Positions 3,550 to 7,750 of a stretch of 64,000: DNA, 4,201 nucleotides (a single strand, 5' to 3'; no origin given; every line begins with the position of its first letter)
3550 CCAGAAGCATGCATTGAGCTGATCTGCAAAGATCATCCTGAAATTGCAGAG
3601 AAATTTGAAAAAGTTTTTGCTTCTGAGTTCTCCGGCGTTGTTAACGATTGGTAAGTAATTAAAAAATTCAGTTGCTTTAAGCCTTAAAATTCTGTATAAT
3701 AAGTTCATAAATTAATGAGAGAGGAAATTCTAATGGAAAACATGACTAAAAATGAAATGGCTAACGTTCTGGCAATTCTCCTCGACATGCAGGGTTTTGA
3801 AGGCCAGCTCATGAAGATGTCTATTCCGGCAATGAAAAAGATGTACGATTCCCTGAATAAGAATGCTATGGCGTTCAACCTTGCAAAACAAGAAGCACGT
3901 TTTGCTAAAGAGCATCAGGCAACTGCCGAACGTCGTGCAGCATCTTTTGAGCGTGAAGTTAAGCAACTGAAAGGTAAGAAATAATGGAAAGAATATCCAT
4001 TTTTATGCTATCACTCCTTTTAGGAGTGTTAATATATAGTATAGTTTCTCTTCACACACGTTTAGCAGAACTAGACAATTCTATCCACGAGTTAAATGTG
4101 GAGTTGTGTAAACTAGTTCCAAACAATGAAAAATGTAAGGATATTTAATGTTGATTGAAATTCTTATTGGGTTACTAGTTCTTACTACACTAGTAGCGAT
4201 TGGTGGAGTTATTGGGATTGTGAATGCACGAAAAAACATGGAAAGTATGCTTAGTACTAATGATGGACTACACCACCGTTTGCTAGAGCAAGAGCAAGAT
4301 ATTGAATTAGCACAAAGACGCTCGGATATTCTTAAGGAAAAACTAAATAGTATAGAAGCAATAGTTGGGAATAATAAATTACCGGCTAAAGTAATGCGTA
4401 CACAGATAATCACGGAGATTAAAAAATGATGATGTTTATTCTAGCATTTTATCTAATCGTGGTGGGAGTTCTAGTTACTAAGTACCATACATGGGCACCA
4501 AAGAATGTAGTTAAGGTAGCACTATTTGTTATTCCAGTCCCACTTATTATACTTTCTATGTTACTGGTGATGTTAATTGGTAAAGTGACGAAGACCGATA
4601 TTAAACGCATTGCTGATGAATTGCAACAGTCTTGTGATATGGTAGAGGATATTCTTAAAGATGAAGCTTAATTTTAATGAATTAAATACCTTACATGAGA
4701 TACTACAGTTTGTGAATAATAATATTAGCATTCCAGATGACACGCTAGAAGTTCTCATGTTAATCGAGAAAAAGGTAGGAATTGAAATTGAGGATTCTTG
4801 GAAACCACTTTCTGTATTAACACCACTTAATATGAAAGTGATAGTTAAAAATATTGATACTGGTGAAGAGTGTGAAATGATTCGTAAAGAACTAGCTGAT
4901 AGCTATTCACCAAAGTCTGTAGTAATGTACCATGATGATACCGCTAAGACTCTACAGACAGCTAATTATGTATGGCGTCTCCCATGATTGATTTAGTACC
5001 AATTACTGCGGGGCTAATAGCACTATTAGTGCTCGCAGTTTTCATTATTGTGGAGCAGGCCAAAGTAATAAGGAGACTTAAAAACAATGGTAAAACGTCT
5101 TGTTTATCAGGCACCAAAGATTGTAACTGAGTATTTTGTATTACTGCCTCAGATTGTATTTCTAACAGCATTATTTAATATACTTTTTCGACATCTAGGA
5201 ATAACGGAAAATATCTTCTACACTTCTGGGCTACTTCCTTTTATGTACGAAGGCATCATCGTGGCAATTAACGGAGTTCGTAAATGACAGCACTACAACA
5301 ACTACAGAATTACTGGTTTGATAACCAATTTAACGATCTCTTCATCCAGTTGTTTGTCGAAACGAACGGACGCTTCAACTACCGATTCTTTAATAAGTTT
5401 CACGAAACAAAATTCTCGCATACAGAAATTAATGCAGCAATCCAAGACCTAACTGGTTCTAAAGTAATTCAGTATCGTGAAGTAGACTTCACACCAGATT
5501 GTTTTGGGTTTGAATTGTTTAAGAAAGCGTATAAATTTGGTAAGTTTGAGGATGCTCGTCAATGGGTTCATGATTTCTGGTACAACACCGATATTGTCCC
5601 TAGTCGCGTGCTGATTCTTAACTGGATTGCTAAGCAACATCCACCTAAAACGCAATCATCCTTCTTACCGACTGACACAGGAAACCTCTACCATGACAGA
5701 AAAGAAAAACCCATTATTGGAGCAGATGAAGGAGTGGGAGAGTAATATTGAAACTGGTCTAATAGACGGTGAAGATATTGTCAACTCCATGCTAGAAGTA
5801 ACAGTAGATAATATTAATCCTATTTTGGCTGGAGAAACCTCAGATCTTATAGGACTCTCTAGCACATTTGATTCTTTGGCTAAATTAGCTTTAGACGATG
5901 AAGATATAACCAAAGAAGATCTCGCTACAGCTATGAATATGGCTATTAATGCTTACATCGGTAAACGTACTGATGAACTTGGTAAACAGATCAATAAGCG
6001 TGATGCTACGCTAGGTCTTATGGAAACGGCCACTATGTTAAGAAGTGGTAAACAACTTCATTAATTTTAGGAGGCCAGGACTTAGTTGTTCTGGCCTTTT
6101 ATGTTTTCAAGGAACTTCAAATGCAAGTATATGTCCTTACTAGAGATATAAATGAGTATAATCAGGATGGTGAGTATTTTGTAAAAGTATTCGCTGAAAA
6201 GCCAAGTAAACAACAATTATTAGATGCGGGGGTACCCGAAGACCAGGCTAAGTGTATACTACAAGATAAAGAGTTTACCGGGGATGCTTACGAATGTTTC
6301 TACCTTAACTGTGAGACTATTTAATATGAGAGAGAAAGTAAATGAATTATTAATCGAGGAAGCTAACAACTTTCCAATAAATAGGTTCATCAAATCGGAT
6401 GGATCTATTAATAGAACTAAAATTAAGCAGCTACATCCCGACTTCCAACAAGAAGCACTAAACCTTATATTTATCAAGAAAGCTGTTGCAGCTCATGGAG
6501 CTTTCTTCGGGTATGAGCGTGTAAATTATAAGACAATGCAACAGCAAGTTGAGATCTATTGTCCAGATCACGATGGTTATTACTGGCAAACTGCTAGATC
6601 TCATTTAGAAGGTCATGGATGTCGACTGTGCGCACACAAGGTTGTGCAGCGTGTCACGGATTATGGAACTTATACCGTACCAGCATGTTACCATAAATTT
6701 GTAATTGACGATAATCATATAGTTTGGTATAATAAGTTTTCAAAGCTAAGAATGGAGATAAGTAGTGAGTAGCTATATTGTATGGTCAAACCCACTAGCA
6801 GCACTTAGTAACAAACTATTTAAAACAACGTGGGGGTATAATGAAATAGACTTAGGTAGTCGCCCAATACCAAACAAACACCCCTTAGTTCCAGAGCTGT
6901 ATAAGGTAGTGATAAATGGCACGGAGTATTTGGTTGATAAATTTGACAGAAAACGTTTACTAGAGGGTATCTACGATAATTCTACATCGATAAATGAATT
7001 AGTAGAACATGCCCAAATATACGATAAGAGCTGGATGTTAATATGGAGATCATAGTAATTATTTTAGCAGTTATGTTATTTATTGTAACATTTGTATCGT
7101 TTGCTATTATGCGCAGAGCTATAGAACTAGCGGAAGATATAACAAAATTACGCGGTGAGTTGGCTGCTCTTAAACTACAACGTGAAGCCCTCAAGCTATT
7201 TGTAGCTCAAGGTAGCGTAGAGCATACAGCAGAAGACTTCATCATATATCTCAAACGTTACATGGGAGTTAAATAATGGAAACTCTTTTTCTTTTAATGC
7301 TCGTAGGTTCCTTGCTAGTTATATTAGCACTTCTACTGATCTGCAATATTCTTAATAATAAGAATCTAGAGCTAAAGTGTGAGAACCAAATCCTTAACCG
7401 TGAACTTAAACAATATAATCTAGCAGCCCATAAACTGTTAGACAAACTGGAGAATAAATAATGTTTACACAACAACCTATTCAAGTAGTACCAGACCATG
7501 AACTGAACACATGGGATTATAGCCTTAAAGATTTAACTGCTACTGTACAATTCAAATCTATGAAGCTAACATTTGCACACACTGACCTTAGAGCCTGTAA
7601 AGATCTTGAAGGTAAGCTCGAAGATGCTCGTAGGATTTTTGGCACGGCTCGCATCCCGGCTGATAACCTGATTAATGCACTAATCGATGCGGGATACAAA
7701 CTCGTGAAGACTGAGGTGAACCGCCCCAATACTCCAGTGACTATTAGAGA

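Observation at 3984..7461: Recurring small single-TM plus coiled-coil proteins in the early region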

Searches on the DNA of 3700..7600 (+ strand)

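Call 3: search_dna_similar(query=window:3700-7600:+, collection=phages, mode=near, max_rows=30)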
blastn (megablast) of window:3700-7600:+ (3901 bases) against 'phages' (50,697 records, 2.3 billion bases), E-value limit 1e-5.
Records with a match: 439; places in all: 487; records where one place covers at least 80% of the query: 184.
Best place of each record, by identity: 95-99% 32; 90-95% 196; 80-90% 182; 60-80% 29.
By first word of the organism name: Salmonella 269; Escherichia 129; Phage 12; Bacteriophage 10; Shigella 4; Klebsiella 4; Citrobacter 3; Listeria 3; Yersinia 2; Escherchia 1; and 2 more.
By host as written in the record: - 56; Escherichia coli 42; Salmonella enterica subsp. enterica serovar Enteritidis PT1 39; Salmonella sp. 24; Salmonella enterica 23; Salmonella enterica subsp. enterica serovar Enteritidis 21; Salmonella enterica subsp. enterica 19; Salmonella enterica subsp. enterica serovar Typhimurium 17; and 92 more.
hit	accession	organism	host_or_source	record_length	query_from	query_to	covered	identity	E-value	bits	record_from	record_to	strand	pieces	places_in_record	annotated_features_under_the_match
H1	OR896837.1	Escherichia phage vB_Eco_mar004NP2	Escherichia coli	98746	1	3901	100%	98.7%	0e+0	6916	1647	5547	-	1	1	hypothetical protein (x14)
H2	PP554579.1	Salmonella phage PMBT29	Salmonella enterica subsp. enterica ...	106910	1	3901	100%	98.7%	0e+0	6916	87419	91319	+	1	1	hypothetical protein (x14)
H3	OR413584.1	Salmonella phage SPLA5b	Salmonella enterica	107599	1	3901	100%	98.2%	0e+0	6811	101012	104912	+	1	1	hypothetical protein (x14)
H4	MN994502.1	Phage NBSal003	-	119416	1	3901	100%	95.4%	0e+0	6205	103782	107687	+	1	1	hypothetical protein (x14)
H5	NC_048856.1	Phage NBSal003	-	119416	1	3901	100%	95.4%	0e+0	6205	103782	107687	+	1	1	hypothetical protein (x14)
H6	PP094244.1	Salmonella phage vB_SalS-SIA3lw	Salmonella enterica subsp. enterica ...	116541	1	3901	100%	95.1%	0e+0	6159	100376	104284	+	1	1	homing endonuclease | hypothetical protein (x10) | capsid and scaffold protein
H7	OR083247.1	Escherichia phage Bf23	Escherichia coli BW25113 strain K-12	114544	1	3884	100%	94.8%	0e+0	6045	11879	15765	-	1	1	hypothetical protein (x13) | promoter (x3) | terminator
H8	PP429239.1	Salmonella phage vB_Si_CECAV_FGS017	Salmonella enterica subsp. enterica ...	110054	1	3901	100%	94.2%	0e+0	5952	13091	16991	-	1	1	hypothetical protein (x14)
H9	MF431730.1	Escherichia phage chee24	cow milk cheese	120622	1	3901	100%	94.1%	0e+0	5934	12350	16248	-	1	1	hypothetical protein (x10) | capsid and scaffold protein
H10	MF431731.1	Bacteriophage T5-like pork27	raw pork meat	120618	1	3901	100%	94.1%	0e+0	5934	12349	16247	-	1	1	hypothetical protein (x11) | capsid and scaffold protein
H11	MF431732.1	Bacteriophage T5-like pork29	raw pork meat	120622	1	3901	100%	94.1%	0e+0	5934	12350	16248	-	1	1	hypothetical protein (x10) | capsid and scaffold protein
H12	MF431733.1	Bacteriophage T5-like saus47N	pork sausage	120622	1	3901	100%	94.1%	0e+0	5934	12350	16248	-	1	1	hypothetical protein (x10) | capsid and scaffold protein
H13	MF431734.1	Bacteriophage T5-like saus111K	pork sausage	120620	1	3901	100%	94.1%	0e+0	5934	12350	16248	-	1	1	hypothetical protein (x11) | capsid and scaffold protein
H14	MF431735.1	Bacteriophage T5-like poul124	poultry meat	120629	1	3901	100%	94.1%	0e+0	5934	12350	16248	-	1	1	hypothetical protein (x11) | capsid and scaffold protein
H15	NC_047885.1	Escherichia phage chee24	cow milk cheese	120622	1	3901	100%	94.1%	0e+0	5934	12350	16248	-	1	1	hypothetical protein (x10) | capsid and scaffold protein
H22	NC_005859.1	Escherichia phage T5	Escherichia coli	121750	1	3901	100%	93.9%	0e+0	5891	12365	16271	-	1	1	hypothetical protein (x14) | promoter (x2) | terminator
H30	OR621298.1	Escherichia phage vB_EcoD-Elw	Escherichia coli O157:H7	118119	1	3901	100%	93.1%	0e+0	5705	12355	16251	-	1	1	hypothetical protein (x13) | tail sheath monomer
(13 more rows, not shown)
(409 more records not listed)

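Call 4: get_annotated_region(hit=H22, flank=4000)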
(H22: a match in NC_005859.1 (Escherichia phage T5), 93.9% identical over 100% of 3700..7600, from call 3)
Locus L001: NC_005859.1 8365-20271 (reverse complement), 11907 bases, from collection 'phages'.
description: Enterobacteria phage T5, complete genome.
organism: Escherichia phage T5 (NCBI taxid 2695836)
taxonomy: Viruses; Duplodnaviria; Heunggongvirae; Uroviricota; Caudoviricetes; Demerecviridae; Markadamsvirinae; Tequintavirus; Tequintavirus T5
host: Escherichia coli; source: -; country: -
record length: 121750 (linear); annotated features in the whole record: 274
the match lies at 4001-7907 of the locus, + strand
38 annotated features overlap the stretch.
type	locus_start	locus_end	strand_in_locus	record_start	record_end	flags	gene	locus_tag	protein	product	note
CDS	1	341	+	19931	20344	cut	lys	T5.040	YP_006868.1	endolysin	-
regulatory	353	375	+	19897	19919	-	-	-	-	terminator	putative rho-independent transcription terminator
CDS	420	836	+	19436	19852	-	-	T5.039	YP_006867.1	hypothetical protein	contains four transmembrane domains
regulatory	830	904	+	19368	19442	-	-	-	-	promoter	-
CDS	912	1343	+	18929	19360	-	-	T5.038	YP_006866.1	hypothetical protein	-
CDS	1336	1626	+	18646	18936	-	-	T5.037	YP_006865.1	putative thioredoxin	identified by match to InterPro domains IPR006663 and IPR006662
regulatory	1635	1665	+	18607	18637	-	-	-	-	terminator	putative rho-independent transcription terminator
regulatory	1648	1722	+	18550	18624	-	-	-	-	promoter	-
CDS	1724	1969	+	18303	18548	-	-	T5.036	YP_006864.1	major head protein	-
CDS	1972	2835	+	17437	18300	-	-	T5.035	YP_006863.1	NinI-like serine-threonine phosphatase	identified by match to InterPro domain IPR004843 and InterPro family IPR006186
CDS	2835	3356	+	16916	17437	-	-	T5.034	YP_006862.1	phosphoesterase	identified by match to InterPro domain IPR004843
regulatory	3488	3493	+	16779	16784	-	-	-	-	promoter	promoter P-F 30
CDS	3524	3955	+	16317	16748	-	-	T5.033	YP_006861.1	hypothetical protein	-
regulatory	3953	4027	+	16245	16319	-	-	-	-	promoter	-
CDS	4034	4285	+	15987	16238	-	-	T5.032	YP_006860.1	hypothetical protein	-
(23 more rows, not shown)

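Call 5: get_annotated_region(hit=H7, flank=1500)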
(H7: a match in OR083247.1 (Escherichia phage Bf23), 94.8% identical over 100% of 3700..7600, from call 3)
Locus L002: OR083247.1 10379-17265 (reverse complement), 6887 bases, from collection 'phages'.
description: Escherichia phage Bf23, complete genome.
organism: Escherichia phage Bf23 (NCBI taxid 2932881)
taxonomy: Viruses; Duplodnaviria; Heunggongvirae; Uroviricota; Caudoviricetes; Demerecviridae; Markadamsvirinae; Tequintavirus; Tequintavirus BF23
host: Escherichia coli BW25113 strain K-12; source: -; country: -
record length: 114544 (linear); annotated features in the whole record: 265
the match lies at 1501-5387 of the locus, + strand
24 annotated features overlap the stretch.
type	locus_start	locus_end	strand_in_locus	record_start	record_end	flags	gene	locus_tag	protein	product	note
CDS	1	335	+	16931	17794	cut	-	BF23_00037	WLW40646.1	serine/threonine-protein phosphatase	ab initio prediction:glimmer_phanotate_prodigal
CDS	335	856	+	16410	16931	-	-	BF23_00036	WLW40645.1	serine/threonine-protein phosphatase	ab initio prediction:glimmer_phanotate_prodigal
CDS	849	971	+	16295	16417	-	-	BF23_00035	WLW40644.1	hypothetical protein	ab initio prediction:phanotate_prodigal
regulatory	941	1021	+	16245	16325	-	-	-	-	promoter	hypothetical early promoter predicted by Sigma70Pred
CDS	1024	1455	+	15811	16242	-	-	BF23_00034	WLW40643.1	hypothetical protein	ab initio prediction:glimmer_phanotate_prodigal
regulatory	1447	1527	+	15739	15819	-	-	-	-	promoter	hypothetical early promoter predicted by Sigma70Pred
CDS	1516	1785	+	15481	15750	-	-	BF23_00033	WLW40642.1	hypothetical protein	ab initio prediction:glimmer_phanotate_prodigal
CDS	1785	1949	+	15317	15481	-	-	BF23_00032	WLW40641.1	hypothetical protein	ab initio prediction:phanotate_prodigal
CDS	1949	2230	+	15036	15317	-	-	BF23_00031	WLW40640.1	hypothetical protein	ab initio prediction:glimmer_phanotate_prodigal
CDS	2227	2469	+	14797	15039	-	-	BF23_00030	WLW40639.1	hypothetical protein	ab initio prediction:glimmer_phanotate_prodigal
CDS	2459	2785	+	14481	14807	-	-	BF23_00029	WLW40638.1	hypothetical protein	ab initio prediction:glimmer_phanotate_prodigal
regulatory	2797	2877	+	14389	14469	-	-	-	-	promoter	hypothetical early promoter predicted by Sigma70Pred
CDS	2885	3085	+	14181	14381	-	-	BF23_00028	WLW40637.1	hypothetical protein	ab initio prediction:glimmer_phanotate_prodigal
CDS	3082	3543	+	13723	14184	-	-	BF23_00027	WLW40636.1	hypothetical protein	ab initio prediction:glimmer_phanotate_prodigal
CDS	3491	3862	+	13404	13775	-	-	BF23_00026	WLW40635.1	hypothetical protein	ab initio prediction:glimmer_phanotate_prodigal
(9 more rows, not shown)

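Call 32: search_dna_similar(query=window:3700-7600:+, collection=phages, mode=distant, max_rows=40, rows=spread)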
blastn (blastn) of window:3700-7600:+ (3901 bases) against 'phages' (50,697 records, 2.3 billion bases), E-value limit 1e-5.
Records with a match: 534; places in all: 569; records where one place covers at least 80% of the query: 369.
Best place of each record, by identity: 95-99% 14; 90-95% 182; 80-90% 28; 60-80% 310.
By first word of the organism name: Salmonella 272; Escherichia 133; Klebsiella 81; Phage 12; Bacteriophage 11; Shigella 4; Listeria 4; Pectobacterium 4; Citrobacter 3; Yersinia 2; and 8 more.
By host as written in the record: - 63; Escherichia coli 44; Salmonella enterica subsp. enterica serovar Enteritidis PT1 39; Klebsiella pneumoniae 25; Salmonella sp. 24; Salmonella enterica 23; Salmonella enterica subsp. enterica serovar Enteritidis 22; Salmonella enterica subsp. enterica 19; and 121 more.
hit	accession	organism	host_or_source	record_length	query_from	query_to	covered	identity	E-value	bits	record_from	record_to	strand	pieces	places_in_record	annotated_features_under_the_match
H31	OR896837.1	Escherichia phage vB_Eco_mar004NP2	Escherichia coli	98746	1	3901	100%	98.7%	0e+0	6801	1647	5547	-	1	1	hypothetical protein (x14)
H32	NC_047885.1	Escherichia phage chee24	cow milk cheese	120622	1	3901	100%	94.1%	0e+0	5993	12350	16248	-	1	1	hypothetical protein (x10) | capsid and scaffold protein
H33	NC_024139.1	Escherichia phage vB_EcoS_FFH_1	Escherichia coli O157:H7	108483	1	3901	100%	93.1%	0e+0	5829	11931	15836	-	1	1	hypothetical protein (x13)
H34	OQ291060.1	Salmonella phage Kenya-K43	Salmonella enterica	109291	1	3901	100%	91.7%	0e+0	5571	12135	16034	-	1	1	record has no annotation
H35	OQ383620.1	Salmonella phage MET_P1_100_107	wastewater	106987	1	3901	96%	94.9%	0e+0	5902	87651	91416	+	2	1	hypothetical protein (x12) | capsid and scaffold protein | tail sheath monomer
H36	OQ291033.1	Salmonella phage Kenya-K36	Salmonella enterica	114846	1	3901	100%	90.7%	0e+0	5681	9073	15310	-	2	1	hypothetical protein (x18)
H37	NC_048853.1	Phage NBEco001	-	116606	1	3901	95%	94.2%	0e+0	5730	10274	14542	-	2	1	HNH endonuclease motif protein | hypothetical protein (x13)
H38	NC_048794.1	Salmonella phage VSe12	Salmonella enterica subsp. enterica ...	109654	1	3901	96%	92.3%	0e+0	5497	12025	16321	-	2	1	HNH homing endonuclease | hypothetical protein (x13)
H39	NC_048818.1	Escherichia phage VEc33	Escherichia coli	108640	1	3901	95%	92.7%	0e+0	5523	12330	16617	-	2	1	HNH homing endonuclease | hypothetical protein (x13)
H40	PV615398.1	Salmonella phage PK8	Salmonella sp.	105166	1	3901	95%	91.7%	0e+0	5277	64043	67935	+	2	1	hypothetical protein (x14)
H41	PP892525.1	Escherichia phage vB_EcoS_I14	Escherichia coli O157:H7 ATCC 43888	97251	1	3901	95%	90.6%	0e+0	5074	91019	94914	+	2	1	hypothetical protein (x14)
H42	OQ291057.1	Salmonella phage Kenya-K34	Salmonella enterica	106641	1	3901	90%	92.6%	0e+0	5191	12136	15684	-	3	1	record has no annotation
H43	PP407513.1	Salmonella phage vB_Si_CECAV_FGS009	Salmonella enterica subsp. enterica ...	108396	1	3901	87%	93.2%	0e+0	5065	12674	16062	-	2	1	hypothetical protein (x13)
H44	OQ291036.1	Salmonella phage Kenya-K44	Salmonella enterica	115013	1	3901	83%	94.0%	0e+0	4959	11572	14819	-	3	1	hypothetical protein (x11)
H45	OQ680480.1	Salmonella phage phC11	Salmonella enterica subsp. enterica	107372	1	3901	81%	92.4%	0e+0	4691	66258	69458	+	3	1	hypothetical protein (x11)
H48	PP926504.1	Salmonella phage PMBT36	Salmonella enterica subsp. enterica ...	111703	5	3901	88%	74.9%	0e+0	2224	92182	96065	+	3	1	hypothetical protein (x14) | capsid and scaffold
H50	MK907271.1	Escherichia phage vB_EcoS-26175V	Escherichia coli DSM 12242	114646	8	3890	87%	73.2%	0e+0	1924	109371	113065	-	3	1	hypothetical protein (x12)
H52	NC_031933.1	Salmonella phage 118970_sal2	Salmonella enterica subsp. Enteritidis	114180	1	3890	83%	75.6%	0e+0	2232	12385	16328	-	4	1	hypothetical protein (x11) | capsid and scaffold protein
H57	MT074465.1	Salmonella phage oselot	Salmonella enterica subsp. enterica ...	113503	5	3890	81%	75.4%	0e+0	2146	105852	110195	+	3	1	hypothetical protein (x7) | capsid and scaffold protein | putative membrane protein (x4) | putative protein 2C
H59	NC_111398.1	Salmonella phage GSW6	Salmonella enterica subsp. enterica ...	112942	44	3890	84%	71.4%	0e+0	1621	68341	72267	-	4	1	hypothetical protein (x12) | capsid and scaffold protein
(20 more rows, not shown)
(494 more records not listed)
